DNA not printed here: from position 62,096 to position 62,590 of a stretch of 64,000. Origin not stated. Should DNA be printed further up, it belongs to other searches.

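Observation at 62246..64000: Histidine kinase with putative haem-c periplasmic sensor domain, divergent from a 64-codon CXXCH mini-protein gene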

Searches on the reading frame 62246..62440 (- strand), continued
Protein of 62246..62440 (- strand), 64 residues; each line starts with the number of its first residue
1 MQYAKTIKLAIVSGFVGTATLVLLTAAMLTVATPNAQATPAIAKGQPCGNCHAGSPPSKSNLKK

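Call 78: find_encoding_contigs(protein=P0391, flank=6000, max_places=2)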
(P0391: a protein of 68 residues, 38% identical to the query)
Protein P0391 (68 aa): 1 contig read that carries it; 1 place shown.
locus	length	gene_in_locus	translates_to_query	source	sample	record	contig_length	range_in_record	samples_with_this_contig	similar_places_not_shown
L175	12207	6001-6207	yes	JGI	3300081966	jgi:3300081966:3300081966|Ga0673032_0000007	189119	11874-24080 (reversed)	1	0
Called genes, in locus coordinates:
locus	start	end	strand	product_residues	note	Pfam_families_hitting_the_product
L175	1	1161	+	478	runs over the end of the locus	PF00072:Response_reg, PF00158:Sigma54_activat, PF14532:Sigma54_activ_2, PF07728:AAA_5, PF25601:AAA_lid_14, PF02954:HTH_8 (faint)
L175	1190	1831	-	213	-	PF01292:Ni_hydr_CYTB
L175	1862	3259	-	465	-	PF03264:Cytochrom_NNT (faint), PF13435:Cytochrome_C554 (faint), PF14522:Cytochrome_C7 (faint), PF22113:Mtrc-MtrF_II-IV_dom (weak), PF09699:Paired_CXXCH_1 (faint), PF14537:Cytochrom_c3_2 (faint)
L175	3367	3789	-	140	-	-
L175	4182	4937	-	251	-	PF00072:Response_reg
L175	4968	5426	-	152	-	PF00072:Response_reg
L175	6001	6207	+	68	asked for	-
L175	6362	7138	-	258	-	PF27139:Aq_1264_TM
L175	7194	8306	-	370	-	PF14522:Cytochrome_C7 (faint), PF22113:Mtrc-MtrF_II-IV_dom (faint), PF00034:Cytochrom_C, PF13442:Cytochrome_CBB3 (weak)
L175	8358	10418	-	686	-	PF01292:Ni_hydr_CYTB (faint), PF14522:Cytochrome_C7 (faint), PF14537:Cytochrom_c3_2 (faint)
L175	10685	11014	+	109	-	-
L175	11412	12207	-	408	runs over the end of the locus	PF14522:Cytochrome_C7 (faint), PF00034:Cytochrom_C (weak), PF09699:Paired_CXXCH_1 (faint), PF00034:Cytochrom_C (weak), PF13442:Cytochrome_CBB3 (weak)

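Call 84: find_encoding_contigs(protein=P0463, flank=6000, max_places=1)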
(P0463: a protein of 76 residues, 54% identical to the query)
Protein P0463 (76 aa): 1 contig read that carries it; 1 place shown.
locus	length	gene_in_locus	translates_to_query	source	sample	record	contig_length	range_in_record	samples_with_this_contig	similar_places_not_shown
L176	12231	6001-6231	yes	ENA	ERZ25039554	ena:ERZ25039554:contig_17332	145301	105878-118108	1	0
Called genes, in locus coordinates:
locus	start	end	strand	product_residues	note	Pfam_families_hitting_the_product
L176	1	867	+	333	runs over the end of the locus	PF23914:TPR_CcmH_CycH, PF13428:TPR_14 (faint), PF13431:TPR_17 (faint), PF13432:TPR_16 (faint), PF14559:TPR_19 (faint), PF00515:TPR_1 (faint), PF07719:TPR_2 (faint), PF13181:TPR_8 (faint)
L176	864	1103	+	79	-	-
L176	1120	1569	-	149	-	PF07635:PSCyt1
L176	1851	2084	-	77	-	PF11854:MtrB_PioB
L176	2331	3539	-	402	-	PF11854:MtrB_PioB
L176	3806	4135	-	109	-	-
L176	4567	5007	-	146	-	PF14537:Cytochrom_c3_2 (faint), PF22113:Mtrc-MtrF_II-IV_dom (faint), PF14522:Cytochrome_C7 (faint), PF09699:Paired_CXXCH_1 (faint), PF22678:Cytochrom_c_NrfB-like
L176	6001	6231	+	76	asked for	-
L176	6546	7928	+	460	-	PF14522:Cytochrome_C7 (faint), PF14537:Cytochrom_c3_2 (weak), PF22113:Mtrc-MtrF_II-IV_dom (faint), PF01292:Ni_hydr_CYTB (weak)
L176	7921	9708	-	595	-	PF03916:NrfD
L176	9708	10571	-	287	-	PF12838:Fer4_7, PF13237:Fer4_10 (weak), PF13247:Fer4_11, PF13187:Fer4_9 (weak), PF00037:Fer4 (weak), PF12797:Fer4_2 (weak), PF13237:Fer4_10 (weak), PF12838:Fer4_7 (weak), +7 more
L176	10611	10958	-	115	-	PF13442:Cytochrome_CBB3 (weak), PF00034:Cytochrom_C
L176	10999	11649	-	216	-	PF22113:Mtrc-MtrF_II-IV_dom (faint), PF09699:Paired_CXXCH_1 (faint), PF03264:Cytochrom_NNT (faint), PF14522:Cytochrome_C7 (weak)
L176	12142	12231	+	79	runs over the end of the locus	-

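Call 85: find_encoding_contigs(protein=P0456, flank=6000, max_places=1)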
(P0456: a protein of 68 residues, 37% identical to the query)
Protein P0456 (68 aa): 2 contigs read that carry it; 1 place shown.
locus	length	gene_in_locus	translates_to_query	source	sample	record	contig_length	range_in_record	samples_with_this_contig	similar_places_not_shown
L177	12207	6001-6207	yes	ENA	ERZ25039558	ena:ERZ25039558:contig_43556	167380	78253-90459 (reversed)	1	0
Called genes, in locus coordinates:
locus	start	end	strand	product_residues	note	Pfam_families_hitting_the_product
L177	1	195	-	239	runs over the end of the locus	PF00072:Response_reg, PF00486:Trans_reg_C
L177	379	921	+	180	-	-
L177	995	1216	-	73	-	PF11127:YgaP-like_TM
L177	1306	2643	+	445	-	PF01022:HTH_5, PF12802:MarR_2 (weak), PF12840:HTH_20 (weak), PF25919:BSH_CusB (faint), PF25917:BSH_RND, PF25973:BSH_CzcB (weak), PF25885:HH_EMRA (weak), PF25994:HH_AprE (weak)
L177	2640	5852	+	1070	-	PF00873:ACR_tran, PF02355:SecD_SecF_C (faint), PF00873:ACR_tran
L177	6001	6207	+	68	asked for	-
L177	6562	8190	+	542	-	PF00672:HAMP, PF00512:HisKA, PF02518:HATPase_c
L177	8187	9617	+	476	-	PF00072:Response_reg, PF00004:AAA (faint), PF00158:Sigma54_activat, PF14532:Sigma54_activ_2, PF07724:AAA_2 (weak), PF07728:AAA_5, PF25601:AAA_lid_14, PF02954:HTH_8 (weak), +1 more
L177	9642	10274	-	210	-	PF01292:Ni_hydr_CYTB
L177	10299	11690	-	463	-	PF13435:Cytochrome_C554 (faint), PF14522:Cytochrome_C7 (faint), PF14537:Cytochrom_c3_2 (faint), PF22113:Mtrc-MtrF_II-IV_dom (weak), PF09699:Paired_CXXCH_1 (faint)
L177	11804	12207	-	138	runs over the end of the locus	-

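Call 86: find_encoding_contigs(protein=P0450, flank=6000, max_places=1)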
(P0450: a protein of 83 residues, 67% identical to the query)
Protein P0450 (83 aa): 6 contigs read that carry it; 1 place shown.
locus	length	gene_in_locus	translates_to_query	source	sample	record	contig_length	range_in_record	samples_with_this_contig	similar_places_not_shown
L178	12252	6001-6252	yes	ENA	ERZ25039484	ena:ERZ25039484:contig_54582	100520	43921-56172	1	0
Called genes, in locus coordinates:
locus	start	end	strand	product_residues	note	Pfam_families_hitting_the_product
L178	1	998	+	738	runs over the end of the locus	-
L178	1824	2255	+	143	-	PF00072:Response_reg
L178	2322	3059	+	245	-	PF00072:Response_reg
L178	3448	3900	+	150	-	PF07635:PSCyt1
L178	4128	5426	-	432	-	PF00155:Aminotran_1_2, PF01212:Beta_elim_lyase (weak), PF01053:Cys_Met_Meta_PP (weak)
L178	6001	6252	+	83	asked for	-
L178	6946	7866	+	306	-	PF14522:Cytochrome_C7 (faint), PF14537:Cytochrom_c3_2 (faint), PF22113:Mtrc-MtrF_II-IV_dom (faint)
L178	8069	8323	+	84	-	-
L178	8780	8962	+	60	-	-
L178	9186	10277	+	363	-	PF05598:DUF772, PF01609:DDE_Tnp_1, PF13751:DDE_Tnp_1_6 (weak)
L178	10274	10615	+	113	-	-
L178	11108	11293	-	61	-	-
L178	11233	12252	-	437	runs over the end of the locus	PF00072:Response_reg, PF00158:Sigma54_activat, PF14532:Sigma54_activ_2, PF07728:AAA_5 (weak)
